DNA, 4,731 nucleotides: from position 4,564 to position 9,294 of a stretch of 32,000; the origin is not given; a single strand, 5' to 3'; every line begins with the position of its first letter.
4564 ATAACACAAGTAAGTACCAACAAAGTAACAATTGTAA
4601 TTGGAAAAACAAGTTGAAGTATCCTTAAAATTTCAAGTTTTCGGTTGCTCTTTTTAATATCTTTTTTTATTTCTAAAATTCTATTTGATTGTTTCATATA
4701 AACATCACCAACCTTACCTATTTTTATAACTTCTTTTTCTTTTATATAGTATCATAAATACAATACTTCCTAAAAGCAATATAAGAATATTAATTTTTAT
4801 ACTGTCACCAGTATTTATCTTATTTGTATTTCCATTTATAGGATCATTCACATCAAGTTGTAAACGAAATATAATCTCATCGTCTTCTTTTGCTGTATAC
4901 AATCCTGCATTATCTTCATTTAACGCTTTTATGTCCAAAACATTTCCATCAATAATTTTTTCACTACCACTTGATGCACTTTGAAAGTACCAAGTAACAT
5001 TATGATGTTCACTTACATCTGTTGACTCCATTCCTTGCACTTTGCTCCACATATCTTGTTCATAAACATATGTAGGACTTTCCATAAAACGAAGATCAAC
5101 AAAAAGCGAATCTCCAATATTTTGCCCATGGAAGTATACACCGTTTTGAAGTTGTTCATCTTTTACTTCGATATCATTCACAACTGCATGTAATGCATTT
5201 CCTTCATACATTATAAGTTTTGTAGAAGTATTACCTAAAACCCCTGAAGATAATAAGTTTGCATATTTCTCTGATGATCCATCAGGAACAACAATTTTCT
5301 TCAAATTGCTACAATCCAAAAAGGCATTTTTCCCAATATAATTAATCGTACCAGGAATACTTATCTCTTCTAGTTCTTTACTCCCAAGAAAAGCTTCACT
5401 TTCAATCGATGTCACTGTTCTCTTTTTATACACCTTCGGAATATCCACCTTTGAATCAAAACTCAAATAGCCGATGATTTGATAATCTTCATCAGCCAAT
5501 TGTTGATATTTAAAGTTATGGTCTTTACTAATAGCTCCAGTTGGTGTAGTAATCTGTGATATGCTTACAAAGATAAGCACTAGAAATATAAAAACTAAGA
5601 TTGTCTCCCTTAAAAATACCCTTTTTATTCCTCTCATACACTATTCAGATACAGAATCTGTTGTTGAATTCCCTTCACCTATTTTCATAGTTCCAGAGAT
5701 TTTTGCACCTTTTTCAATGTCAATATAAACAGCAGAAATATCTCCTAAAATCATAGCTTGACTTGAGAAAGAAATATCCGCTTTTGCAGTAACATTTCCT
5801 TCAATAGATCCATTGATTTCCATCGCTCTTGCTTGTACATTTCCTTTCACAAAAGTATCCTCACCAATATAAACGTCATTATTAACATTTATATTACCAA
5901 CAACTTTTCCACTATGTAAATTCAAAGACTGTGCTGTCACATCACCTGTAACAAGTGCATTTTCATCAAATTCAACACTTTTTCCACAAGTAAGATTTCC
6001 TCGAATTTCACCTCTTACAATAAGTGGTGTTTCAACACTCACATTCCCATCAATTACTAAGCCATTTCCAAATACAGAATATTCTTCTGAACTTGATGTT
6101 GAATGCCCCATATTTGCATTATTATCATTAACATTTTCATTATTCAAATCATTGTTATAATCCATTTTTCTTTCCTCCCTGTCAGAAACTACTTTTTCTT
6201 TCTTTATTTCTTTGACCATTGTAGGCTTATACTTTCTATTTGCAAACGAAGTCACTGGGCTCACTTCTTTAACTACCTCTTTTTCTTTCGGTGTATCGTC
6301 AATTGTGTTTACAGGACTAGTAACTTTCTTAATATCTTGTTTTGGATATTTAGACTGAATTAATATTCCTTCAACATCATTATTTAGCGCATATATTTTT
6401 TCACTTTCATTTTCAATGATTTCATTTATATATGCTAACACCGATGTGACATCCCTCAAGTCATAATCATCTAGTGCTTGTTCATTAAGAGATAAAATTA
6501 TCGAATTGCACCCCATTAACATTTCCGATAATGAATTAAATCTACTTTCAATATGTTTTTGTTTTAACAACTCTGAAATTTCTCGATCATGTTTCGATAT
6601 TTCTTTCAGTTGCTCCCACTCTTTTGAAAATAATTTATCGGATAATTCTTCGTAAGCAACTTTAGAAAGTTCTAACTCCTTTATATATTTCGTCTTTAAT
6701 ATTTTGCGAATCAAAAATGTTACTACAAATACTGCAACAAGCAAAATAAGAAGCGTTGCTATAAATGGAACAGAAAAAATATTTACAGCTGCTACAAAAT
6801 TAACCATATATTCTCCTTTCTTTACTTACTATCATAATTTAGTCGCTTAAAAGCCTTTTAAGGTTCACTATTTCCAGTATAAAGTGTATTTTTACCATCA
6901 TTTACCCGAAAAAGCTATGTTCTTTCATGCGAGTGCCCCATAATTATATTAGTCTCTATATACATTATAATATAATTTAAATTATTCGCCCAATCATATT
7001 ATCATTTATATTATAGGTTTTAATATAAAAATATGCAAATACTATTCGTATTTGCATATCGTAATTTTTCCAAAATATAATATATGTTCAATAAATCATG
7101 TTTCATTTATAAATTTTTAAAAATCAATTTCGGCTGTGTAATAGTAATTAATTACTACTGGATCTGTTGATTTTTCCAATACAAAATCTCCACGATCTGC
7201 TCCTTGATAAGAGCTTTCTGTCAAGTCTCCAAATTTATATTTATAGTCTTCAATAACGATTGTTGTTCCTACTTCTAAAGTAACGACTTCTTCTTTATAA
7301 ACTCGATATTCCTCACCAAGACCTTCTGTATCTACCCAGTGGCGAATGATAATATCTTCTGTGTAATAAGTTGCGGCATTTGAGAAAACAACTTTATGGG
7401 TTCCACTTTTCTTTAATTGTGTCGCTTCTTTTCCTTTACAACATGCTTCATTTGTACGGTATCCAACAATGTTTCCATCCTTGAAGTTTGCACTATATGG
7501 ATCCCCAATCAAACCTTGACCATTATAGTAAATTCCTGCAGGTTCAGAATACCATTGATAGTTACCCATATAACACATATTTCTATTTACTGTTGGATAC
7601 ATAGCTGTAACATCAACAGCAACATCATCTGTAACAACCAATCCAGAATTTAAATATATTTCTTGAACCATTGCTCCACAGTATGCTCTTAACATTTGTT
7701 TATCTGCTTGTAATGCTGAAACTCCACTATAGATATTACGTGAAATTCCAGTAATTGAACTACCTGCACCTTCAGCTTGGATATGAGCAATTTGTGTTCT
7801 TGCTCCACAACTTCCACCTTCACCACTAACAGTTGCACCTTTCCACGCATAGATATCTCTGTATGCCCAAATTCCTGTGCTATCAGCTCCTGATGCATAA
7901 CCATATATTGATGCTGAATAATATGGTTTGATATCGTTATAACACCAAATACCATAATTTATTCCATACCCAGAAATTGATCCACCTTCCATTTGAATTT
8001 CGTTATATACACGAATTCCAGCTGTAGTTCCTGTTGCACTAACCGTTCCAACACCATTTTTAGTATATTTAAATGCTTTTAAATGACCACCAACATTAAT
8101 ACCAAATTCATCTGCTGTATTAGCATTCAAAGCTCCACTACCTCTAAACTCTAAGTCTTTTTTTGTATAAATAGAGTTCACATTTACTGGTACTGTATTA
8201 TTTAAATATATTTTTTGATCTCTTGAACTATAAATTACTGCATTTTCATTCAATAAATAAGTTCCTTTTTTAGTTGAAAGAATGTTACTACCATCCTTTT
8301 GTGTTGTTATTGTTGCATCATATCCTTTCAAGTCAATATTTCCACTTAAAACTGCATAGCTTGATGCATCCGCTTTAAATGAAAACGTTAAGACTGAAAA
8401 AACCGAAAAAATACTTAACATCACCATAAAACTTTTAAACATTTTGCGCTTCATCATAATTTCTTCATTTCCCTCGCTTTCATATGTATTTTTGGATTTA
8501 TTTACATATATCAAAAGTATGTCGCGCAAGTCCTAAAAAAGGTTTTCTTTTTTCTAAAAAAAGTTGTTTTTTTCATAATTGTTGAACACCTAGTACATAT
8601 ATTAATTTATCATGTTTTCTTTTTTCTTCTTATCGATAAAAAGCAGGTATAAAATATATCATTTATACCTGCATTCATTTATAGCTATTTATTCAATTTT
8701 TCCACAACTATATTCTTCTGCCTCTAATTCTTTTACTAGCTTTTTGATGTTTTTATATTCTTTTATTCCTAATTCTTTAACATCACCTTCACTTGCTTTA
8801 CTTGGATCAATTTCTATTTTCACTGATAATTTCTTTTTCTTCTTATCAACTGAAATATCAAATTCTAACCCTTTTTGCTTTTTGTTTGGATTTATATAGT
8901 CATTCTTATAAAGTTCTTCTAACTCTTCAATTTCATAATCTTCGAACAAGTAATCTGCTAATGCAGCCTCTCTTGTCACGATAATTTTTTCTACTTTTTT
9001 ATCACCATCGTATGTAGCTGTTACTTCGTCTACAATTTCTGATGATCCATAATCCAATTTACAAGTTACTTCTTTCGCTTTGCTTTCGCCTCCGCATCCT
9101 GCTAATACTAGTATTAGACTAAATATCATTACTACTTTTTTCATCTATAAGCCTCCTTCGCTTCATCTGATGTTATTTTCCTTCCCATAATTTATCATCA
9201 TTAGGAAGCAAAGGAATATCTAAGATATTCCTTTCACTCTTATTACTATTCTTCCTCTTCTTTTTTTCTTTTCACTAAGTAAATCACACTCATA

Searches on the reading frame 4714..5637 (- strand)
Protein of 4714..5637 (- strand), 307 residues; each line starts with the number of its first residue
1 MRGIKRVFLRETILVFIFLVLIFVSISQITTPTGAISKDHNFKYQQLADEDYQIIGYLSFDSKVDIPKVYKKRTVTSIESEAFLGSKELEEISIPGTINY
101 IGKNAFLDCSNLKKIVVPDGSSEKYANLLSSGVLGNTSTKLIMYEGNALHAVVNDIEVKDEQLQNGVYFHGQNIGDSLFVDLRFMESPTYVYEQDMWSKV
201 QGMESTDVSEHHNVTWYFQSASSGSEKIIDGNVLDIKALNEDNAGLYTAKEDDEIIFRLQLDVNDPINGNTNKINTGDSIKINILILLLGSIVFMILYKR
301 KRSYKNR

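Call 9: search_protein_families(library=pfam, proteins=[window:4714-5637:-], max_evalue=0.01)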
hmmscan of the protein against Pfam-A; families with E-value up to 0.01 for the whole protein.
window:4714-5637:- (307 aa): 2 families
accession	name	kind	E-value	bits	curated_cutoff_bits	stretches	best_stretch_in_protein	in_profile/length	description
PF13306.12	LRR_5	-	7.6e-12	45.7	27.7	1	52-120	22-89/127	BspA type Leucine rich repeat region (6 copies)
PF18452.7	Ig_6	-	0.0062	16.8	25.5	0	186-248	16-89/128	Immunoglobulin domain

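Call 41: search_protein_families(library=ncbifam, proteins=[window:4714-5637:-], max_evalue=0.01)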
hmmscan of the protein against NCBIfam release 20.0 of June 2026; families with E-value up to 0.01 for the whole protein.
window:4714-5637:- (307 aa): 1 family
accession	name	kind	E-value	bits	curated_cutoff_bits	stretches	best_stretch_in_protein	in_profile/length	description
NF047961.1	adhesin_HupY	equivalog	0.00075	17.7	1250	1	50-120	195-264/978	leucine-rich repeat adhesin HupY/LrrG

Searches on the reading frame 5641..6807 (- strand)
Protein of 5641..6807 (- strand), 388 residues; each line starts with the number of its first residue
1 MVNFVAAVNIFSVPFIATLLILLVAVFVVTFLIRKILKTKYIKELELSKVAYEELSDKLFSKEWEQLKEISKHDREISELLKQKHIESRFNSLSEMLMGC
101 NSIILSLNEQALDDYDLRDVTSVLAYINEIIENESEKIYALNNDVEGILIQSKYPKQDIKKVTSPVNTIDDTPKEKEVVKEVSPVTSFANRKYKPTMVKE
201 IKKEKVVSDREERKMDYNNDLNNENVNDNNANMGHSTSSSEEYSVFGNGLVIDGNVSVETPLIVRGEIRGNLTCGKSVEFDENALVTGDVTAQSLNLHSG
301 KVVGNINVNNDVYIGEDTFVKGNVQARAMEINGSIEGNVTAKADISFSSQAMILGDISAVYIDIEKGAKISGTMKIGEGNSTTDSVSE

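Call 9: search_protein_families(library=pfam, proteins=[window:5641-6807:-], max_evalue=0.01)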
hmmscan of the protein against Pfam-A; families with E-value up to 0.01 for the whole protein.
window:5641-6807:- (388 aa): 1 family
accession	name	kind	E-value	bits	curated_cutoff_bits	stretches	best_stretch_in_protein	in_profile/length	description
PF04519.19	Bactofilin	-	3.5e-25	88.5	27.9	2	299-374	22-97/98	Polymer-forming cytoskeletal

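Call 12: find_homologous_proteins(query=window:5641-6807:-)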
Query window:5641-6807:- (388 aa): 13 proteins with E <= 0.001 among 4851 candidates.
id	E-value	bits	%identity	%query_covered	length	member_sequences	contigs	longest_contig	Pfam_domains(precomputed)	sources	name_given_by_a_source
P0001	2.5e-241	818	100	100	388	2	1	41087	PF04519.20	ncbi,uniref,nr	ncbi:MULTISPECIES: polymer-forming cytoskeletal protein [unclassified Breznakia]|uniref:polymer-form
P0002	1.4e-98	349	46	97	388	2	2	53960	PF04519.20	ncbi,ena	-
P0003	2.6e-98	348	45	97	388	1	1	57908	PF04519.20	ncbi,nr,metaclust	ncbi:hypothetical protein A4S06_08255 [Erysipelotrichaceae bacterium MTC7]|nr:hypothetical protein A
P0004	2.8e-98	348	47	97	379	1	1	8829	PF04519.20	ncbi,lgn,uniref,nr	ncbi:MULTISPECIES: polymer-forming cytoskeletal protein [unclassified Breznakia]|uniref:bactofilin f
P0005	9.9e-85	303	43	96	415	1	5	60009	PF04519.20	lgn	-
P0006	2.0e-60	223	36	97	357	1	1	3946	PF04519.20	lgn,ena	-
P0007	7.9e-54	201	36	98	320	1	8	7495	PF04519.20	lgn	-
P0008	1.1e-6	46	28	34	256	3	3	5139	PF04519.20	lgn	-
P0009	1.6e-6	46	28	34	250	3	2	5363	PF04519.20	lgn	-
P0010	1.8e-6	46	31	34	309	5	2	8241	PF04519.20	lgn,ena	-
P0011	2.5e-6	45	28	34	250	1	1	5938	PF04519.20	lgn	-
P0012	3.0e-6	45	28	34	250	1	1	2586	PF04519.20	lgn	-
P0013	2.5e-5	42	28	35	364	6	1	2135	PF04519.20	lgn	-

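Call 13: find_encoding_contigs(protein=P0002, flank=10000, max_places=2)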
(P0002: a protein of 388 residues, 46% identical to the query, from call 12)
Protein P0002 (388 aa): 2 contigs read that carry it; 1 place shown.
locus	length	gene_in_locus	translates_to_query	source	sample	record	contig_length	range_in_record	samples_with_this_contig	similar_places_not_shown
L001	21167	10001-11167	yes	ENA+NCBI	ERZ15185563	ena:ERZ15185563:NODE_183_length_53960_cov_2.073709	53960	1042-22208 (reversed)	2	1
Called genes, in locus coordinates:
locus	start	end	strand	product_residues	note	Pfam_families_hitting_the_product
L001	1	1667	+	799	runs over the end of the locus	PF01183:Glyco_hydro_25, PF07538:ChW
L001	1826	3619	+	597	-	PF01832:Glucosaminidase, PF00404:Dockerin_1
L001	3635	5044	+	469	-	PF12733:Cadherin-like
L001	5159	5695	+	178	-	PF12822:ECF_trnsprt, PF02632:BioY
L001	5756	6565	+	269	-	-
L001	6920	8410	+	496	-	-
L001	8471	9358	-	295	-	PF00781:DAGK_cat, PF19279:YegS_C (weak)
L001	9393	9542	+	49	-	-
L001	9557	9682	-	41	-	-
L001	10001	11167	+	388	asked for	PF04519:Bactofilin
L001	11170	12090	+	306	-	-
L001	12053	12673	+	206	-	PF10502:Peptidase_S26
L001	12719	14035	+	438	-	PF07638:Sigma70_ECF (weak), PF04542:Sigma70_r2, PF08281:Sigma70_r4_2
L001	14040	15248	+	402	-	PF09479:Flg_new (faint)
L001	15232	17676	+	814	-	PF13855:LRR_8 (faint), PF12799:LRR_4, PF16403:Bact_surface_Ig-like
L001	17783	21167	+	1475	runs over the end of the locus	?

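Call 14: find_encoding_contigs(protein=P0003, flank=10000, max_places=2)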
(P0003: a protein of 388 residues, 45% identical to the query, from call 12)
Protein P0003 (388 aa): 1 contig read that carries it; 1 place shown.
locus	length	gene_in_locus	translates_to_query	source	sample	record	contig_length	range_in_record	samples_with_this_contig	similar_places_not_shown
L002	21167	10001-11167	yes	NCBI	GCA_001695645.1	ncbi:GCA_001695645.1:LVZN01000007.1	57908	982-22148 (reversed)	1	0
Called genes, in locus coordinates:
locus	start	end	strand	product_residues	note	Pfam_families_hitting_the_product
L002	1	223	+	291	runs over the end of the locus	PF04991:LicD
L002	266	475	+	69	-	PF01210:NAD_Gly3P_dh_N (weak)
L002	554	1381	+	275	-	PF02317:Octopine_DH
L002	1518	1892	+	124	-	-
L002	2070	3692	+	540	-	PF13202:EF-hand_5 (faint), PF01832:Glucosaminidase, PF00404:Dockerin_1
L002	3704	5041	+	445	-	PF12733:Cadherin-like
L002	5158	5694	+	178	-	PF12822:ECF_trnsprt (weak), PF02632:BioY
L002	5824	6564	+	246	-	-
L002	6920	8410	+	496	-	PF05887:Trypan_PARP (weak)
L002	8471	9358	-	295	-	PF00781:DAGK_cat, PF19279:YegS_C (weak)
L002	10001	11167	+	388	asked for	PF04519:Bactofilin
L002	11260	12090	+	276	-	-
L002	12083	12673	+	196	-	PF10502:Peptidase_S26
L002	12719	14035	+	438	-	PF07638:Sigma70_ECF (weak), PF04542:Sigma70_r2, PF08281:Sigma70_r4_2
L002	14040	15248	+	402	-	PF09479:Flg_new (faint)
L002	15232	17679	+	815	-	PF12799:LRR_4, PF16403:Bact_surface_Ig-like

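Call 15: find_encoding_contigs(protein=P0004, flank=10000, max_places=2)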
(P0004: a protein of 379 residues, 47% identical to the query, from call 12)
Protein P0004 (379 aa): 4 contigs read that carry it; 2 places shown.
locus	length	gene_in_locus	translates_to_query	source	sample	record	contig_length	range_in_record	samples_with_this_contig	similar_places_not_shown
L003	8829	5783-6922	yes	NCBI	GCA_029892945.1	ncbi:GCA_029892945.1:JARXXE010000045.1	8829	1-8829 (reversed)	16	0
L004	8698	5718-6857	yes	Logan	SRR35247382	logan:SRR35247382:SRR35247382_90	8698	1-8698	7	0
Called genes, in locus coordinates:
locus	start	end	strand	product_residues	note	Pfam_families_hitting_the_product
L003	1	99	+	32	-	?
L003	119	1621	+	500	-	-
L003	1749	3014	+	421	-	-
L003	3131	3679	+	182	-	PF12822:ECF_trnsprt (weak), PF02632:BioY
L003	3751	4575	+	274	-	-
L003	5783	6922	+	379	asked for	PF04519:Bactofilin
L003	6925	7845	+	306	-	-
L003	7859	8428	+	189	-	PF10502:Peptidase_S26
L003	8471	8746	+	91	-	PF04542:Sigma70_r2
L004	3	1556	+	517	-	?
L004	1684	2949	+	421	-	-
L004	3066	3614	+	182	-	PF12822:ECF_trnsprt (weak), PF02632:BioY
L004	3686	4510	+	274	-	-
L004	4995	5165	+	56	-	-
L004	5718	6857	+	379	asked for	PF04519:Bactofilin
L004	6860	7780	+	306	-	-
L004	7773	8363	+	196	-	PF10502:Peptidase_S26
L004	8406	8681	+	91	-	PF04542:Sigma70_r2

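Call 16: find_encoding_contigs(protein=P0005, flank=10000, max_places=2)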
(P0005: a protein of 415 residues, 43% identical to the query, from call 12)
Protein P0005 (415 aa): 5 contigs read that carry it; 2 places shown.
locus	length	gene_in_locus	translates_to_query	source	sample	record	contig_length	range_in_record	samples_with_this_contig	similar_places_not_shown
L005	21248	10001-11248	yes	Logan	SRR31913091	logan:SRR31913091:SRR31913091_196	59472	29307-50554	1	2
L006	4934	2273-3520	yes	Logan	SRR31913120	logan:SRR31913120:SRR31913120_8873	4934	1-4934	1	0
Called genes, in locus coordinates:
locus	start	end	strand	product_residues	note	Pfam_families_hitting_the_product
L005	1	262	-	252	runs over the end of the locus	PF14358:DUF4405 (weak)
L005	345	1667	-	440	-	PF00672:HAMP, PF00512:HisKA, PF02518:HATPase_c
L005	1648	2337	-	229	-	PF00072:Response_reg, PF00486:Trans_reg_C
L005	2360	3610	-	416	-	PF01522:Polysacc_deac_1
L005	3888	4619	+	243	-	PF01936:NYN, PF12872:OST-HTH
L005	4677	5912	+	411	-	PF03993:DUF349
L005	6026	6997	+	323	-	PF04392:ABC_sub_bind, PF13458:Peripla_BP_6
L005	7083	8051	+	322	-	PF04392:ABC_sub_bind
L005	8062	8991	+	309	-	PF02653:BPD_transp_2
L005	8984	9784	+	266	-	PF02463:SMC_N (faint), PF00005:ABC_tran, PF13304:AAA_21 (weak)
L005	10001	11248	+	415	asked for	PF04519:Bactofilin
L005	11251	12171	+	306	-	PF13306:LRR_5 (weak)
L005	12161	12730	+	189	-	PF10502:Peptidase_S26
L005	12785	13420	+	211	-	PF00027:cNMP_binding (weak), PF13545:HTH_Crp_2 (weak)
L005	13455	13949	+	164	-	PF00578:AhpC-TSA, PF08534:Redoxin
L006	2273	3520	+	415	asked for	PF04519:Bactofilin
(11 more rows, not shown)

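Call 34: find_encoding_contigs(protein=P0006, flank=10000, max_places=1)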
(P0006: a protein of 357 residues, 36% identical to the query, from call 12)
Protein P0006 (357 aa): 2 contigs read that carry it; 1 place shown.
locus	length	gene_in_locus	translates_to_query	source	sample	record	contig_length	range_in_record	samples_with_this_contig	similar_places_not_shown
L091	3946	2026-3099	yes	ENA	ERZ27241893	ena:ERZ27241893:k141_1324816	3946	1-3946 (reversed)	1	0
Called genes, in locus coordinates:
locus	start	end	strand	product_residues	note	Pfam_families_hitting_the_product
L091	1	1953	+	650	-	?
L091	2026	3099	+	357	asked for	PF04519:Bactofilin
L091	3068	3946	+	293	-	?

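Call 35: find_encoding_contigs(protein=P0007, flank=10000, max_places=1)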
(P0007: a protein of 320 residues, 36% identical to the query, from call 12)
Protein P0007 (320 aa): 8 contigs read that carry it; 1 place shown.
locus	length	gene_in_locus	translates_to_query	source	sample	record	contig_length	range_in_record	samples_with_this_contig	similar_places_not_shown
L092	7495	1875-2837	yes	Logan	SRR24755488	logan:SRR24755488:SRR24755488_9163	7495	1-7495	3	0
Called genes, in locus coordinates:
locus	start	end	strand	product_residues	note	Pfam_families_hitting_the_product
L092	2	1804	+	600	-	?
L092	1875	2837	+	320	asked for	PF04519:Bactofilin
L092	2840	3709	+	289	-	-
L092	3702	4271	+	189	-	PF10502:Peptidase_S26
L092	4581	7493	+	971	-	?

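Call 41: search_protein_families(library=ncbifam, proteins=[window:5641-6807:-], max_evalue=0.01)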
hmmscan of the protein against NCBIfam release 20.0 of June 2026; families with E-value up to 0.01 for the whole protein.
window:5641-6807:- (388 aa): 1 family
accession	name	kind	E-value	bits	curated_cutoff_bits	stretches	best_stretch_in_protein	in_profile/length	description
NF006986.0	PRK09451.1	equivalog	6.3e-05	22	725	1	264-327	258-322/456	bifunctional UDP-N-acetylglucosamine diphosphorylase/glucosamine-1-phosphate N-acetyltransferase GlmU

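Call 50: find_related_loci(query=A3, collection=metagenome_contigs, flank=6000)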
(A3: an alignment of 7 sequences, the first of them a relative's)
Query A3 (388 aa) in metagenome_contigs; peptide patterns used: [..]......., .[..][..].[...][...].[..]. (x = any residue, [..] = any of these).
389 stretches matched a pattern, but none encodes a relative of the query by tblastn (E <= 1e-3).

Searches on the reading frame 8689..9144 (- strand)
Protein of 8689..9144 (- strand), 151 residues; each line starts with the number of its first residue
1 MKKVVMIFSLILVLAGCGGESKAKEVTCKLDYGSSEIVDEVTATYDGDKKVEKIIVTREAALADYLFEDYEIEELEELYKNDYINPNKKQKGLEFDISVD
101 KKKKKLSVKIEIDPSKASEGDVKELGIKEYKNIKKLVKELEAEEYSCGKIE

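Call 9: search_protein_families(library=pfam, proteins=[window:8689-9144:-], max_evalue=0.01)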
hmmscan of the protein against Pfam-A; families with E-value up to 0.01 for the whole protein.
window:8689-9144:- (151 aa): 2 families
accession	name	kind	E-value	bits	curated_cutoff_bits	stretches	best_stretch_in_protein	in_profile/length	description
PF08139.17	LPAM_1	-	0.00086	20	20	1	1-17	1-17/18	Prokaryotic membrane lipoprotein lipid attachment site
PF22952.2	KH_11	-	0.0028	18.4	24.6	1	61-112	23-74/85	Eukaryotic type KH-domain (KH-domain type I)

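Call 41: search_protein_families(library=ncbifam, proteins=[window:8689-9144:-], max_evalue=0.01)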
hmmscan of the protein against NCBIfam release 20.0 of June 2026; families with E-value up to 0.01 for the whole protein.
window:8689-9144:- (151 aa): 1 family
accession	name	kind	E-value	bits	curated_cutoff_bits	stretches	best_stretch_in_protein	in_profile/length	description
NF058647.1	lipo_LytA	equivalog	0.00098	19.3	110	1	1-60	1-63/107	acidic lipoprotein LytA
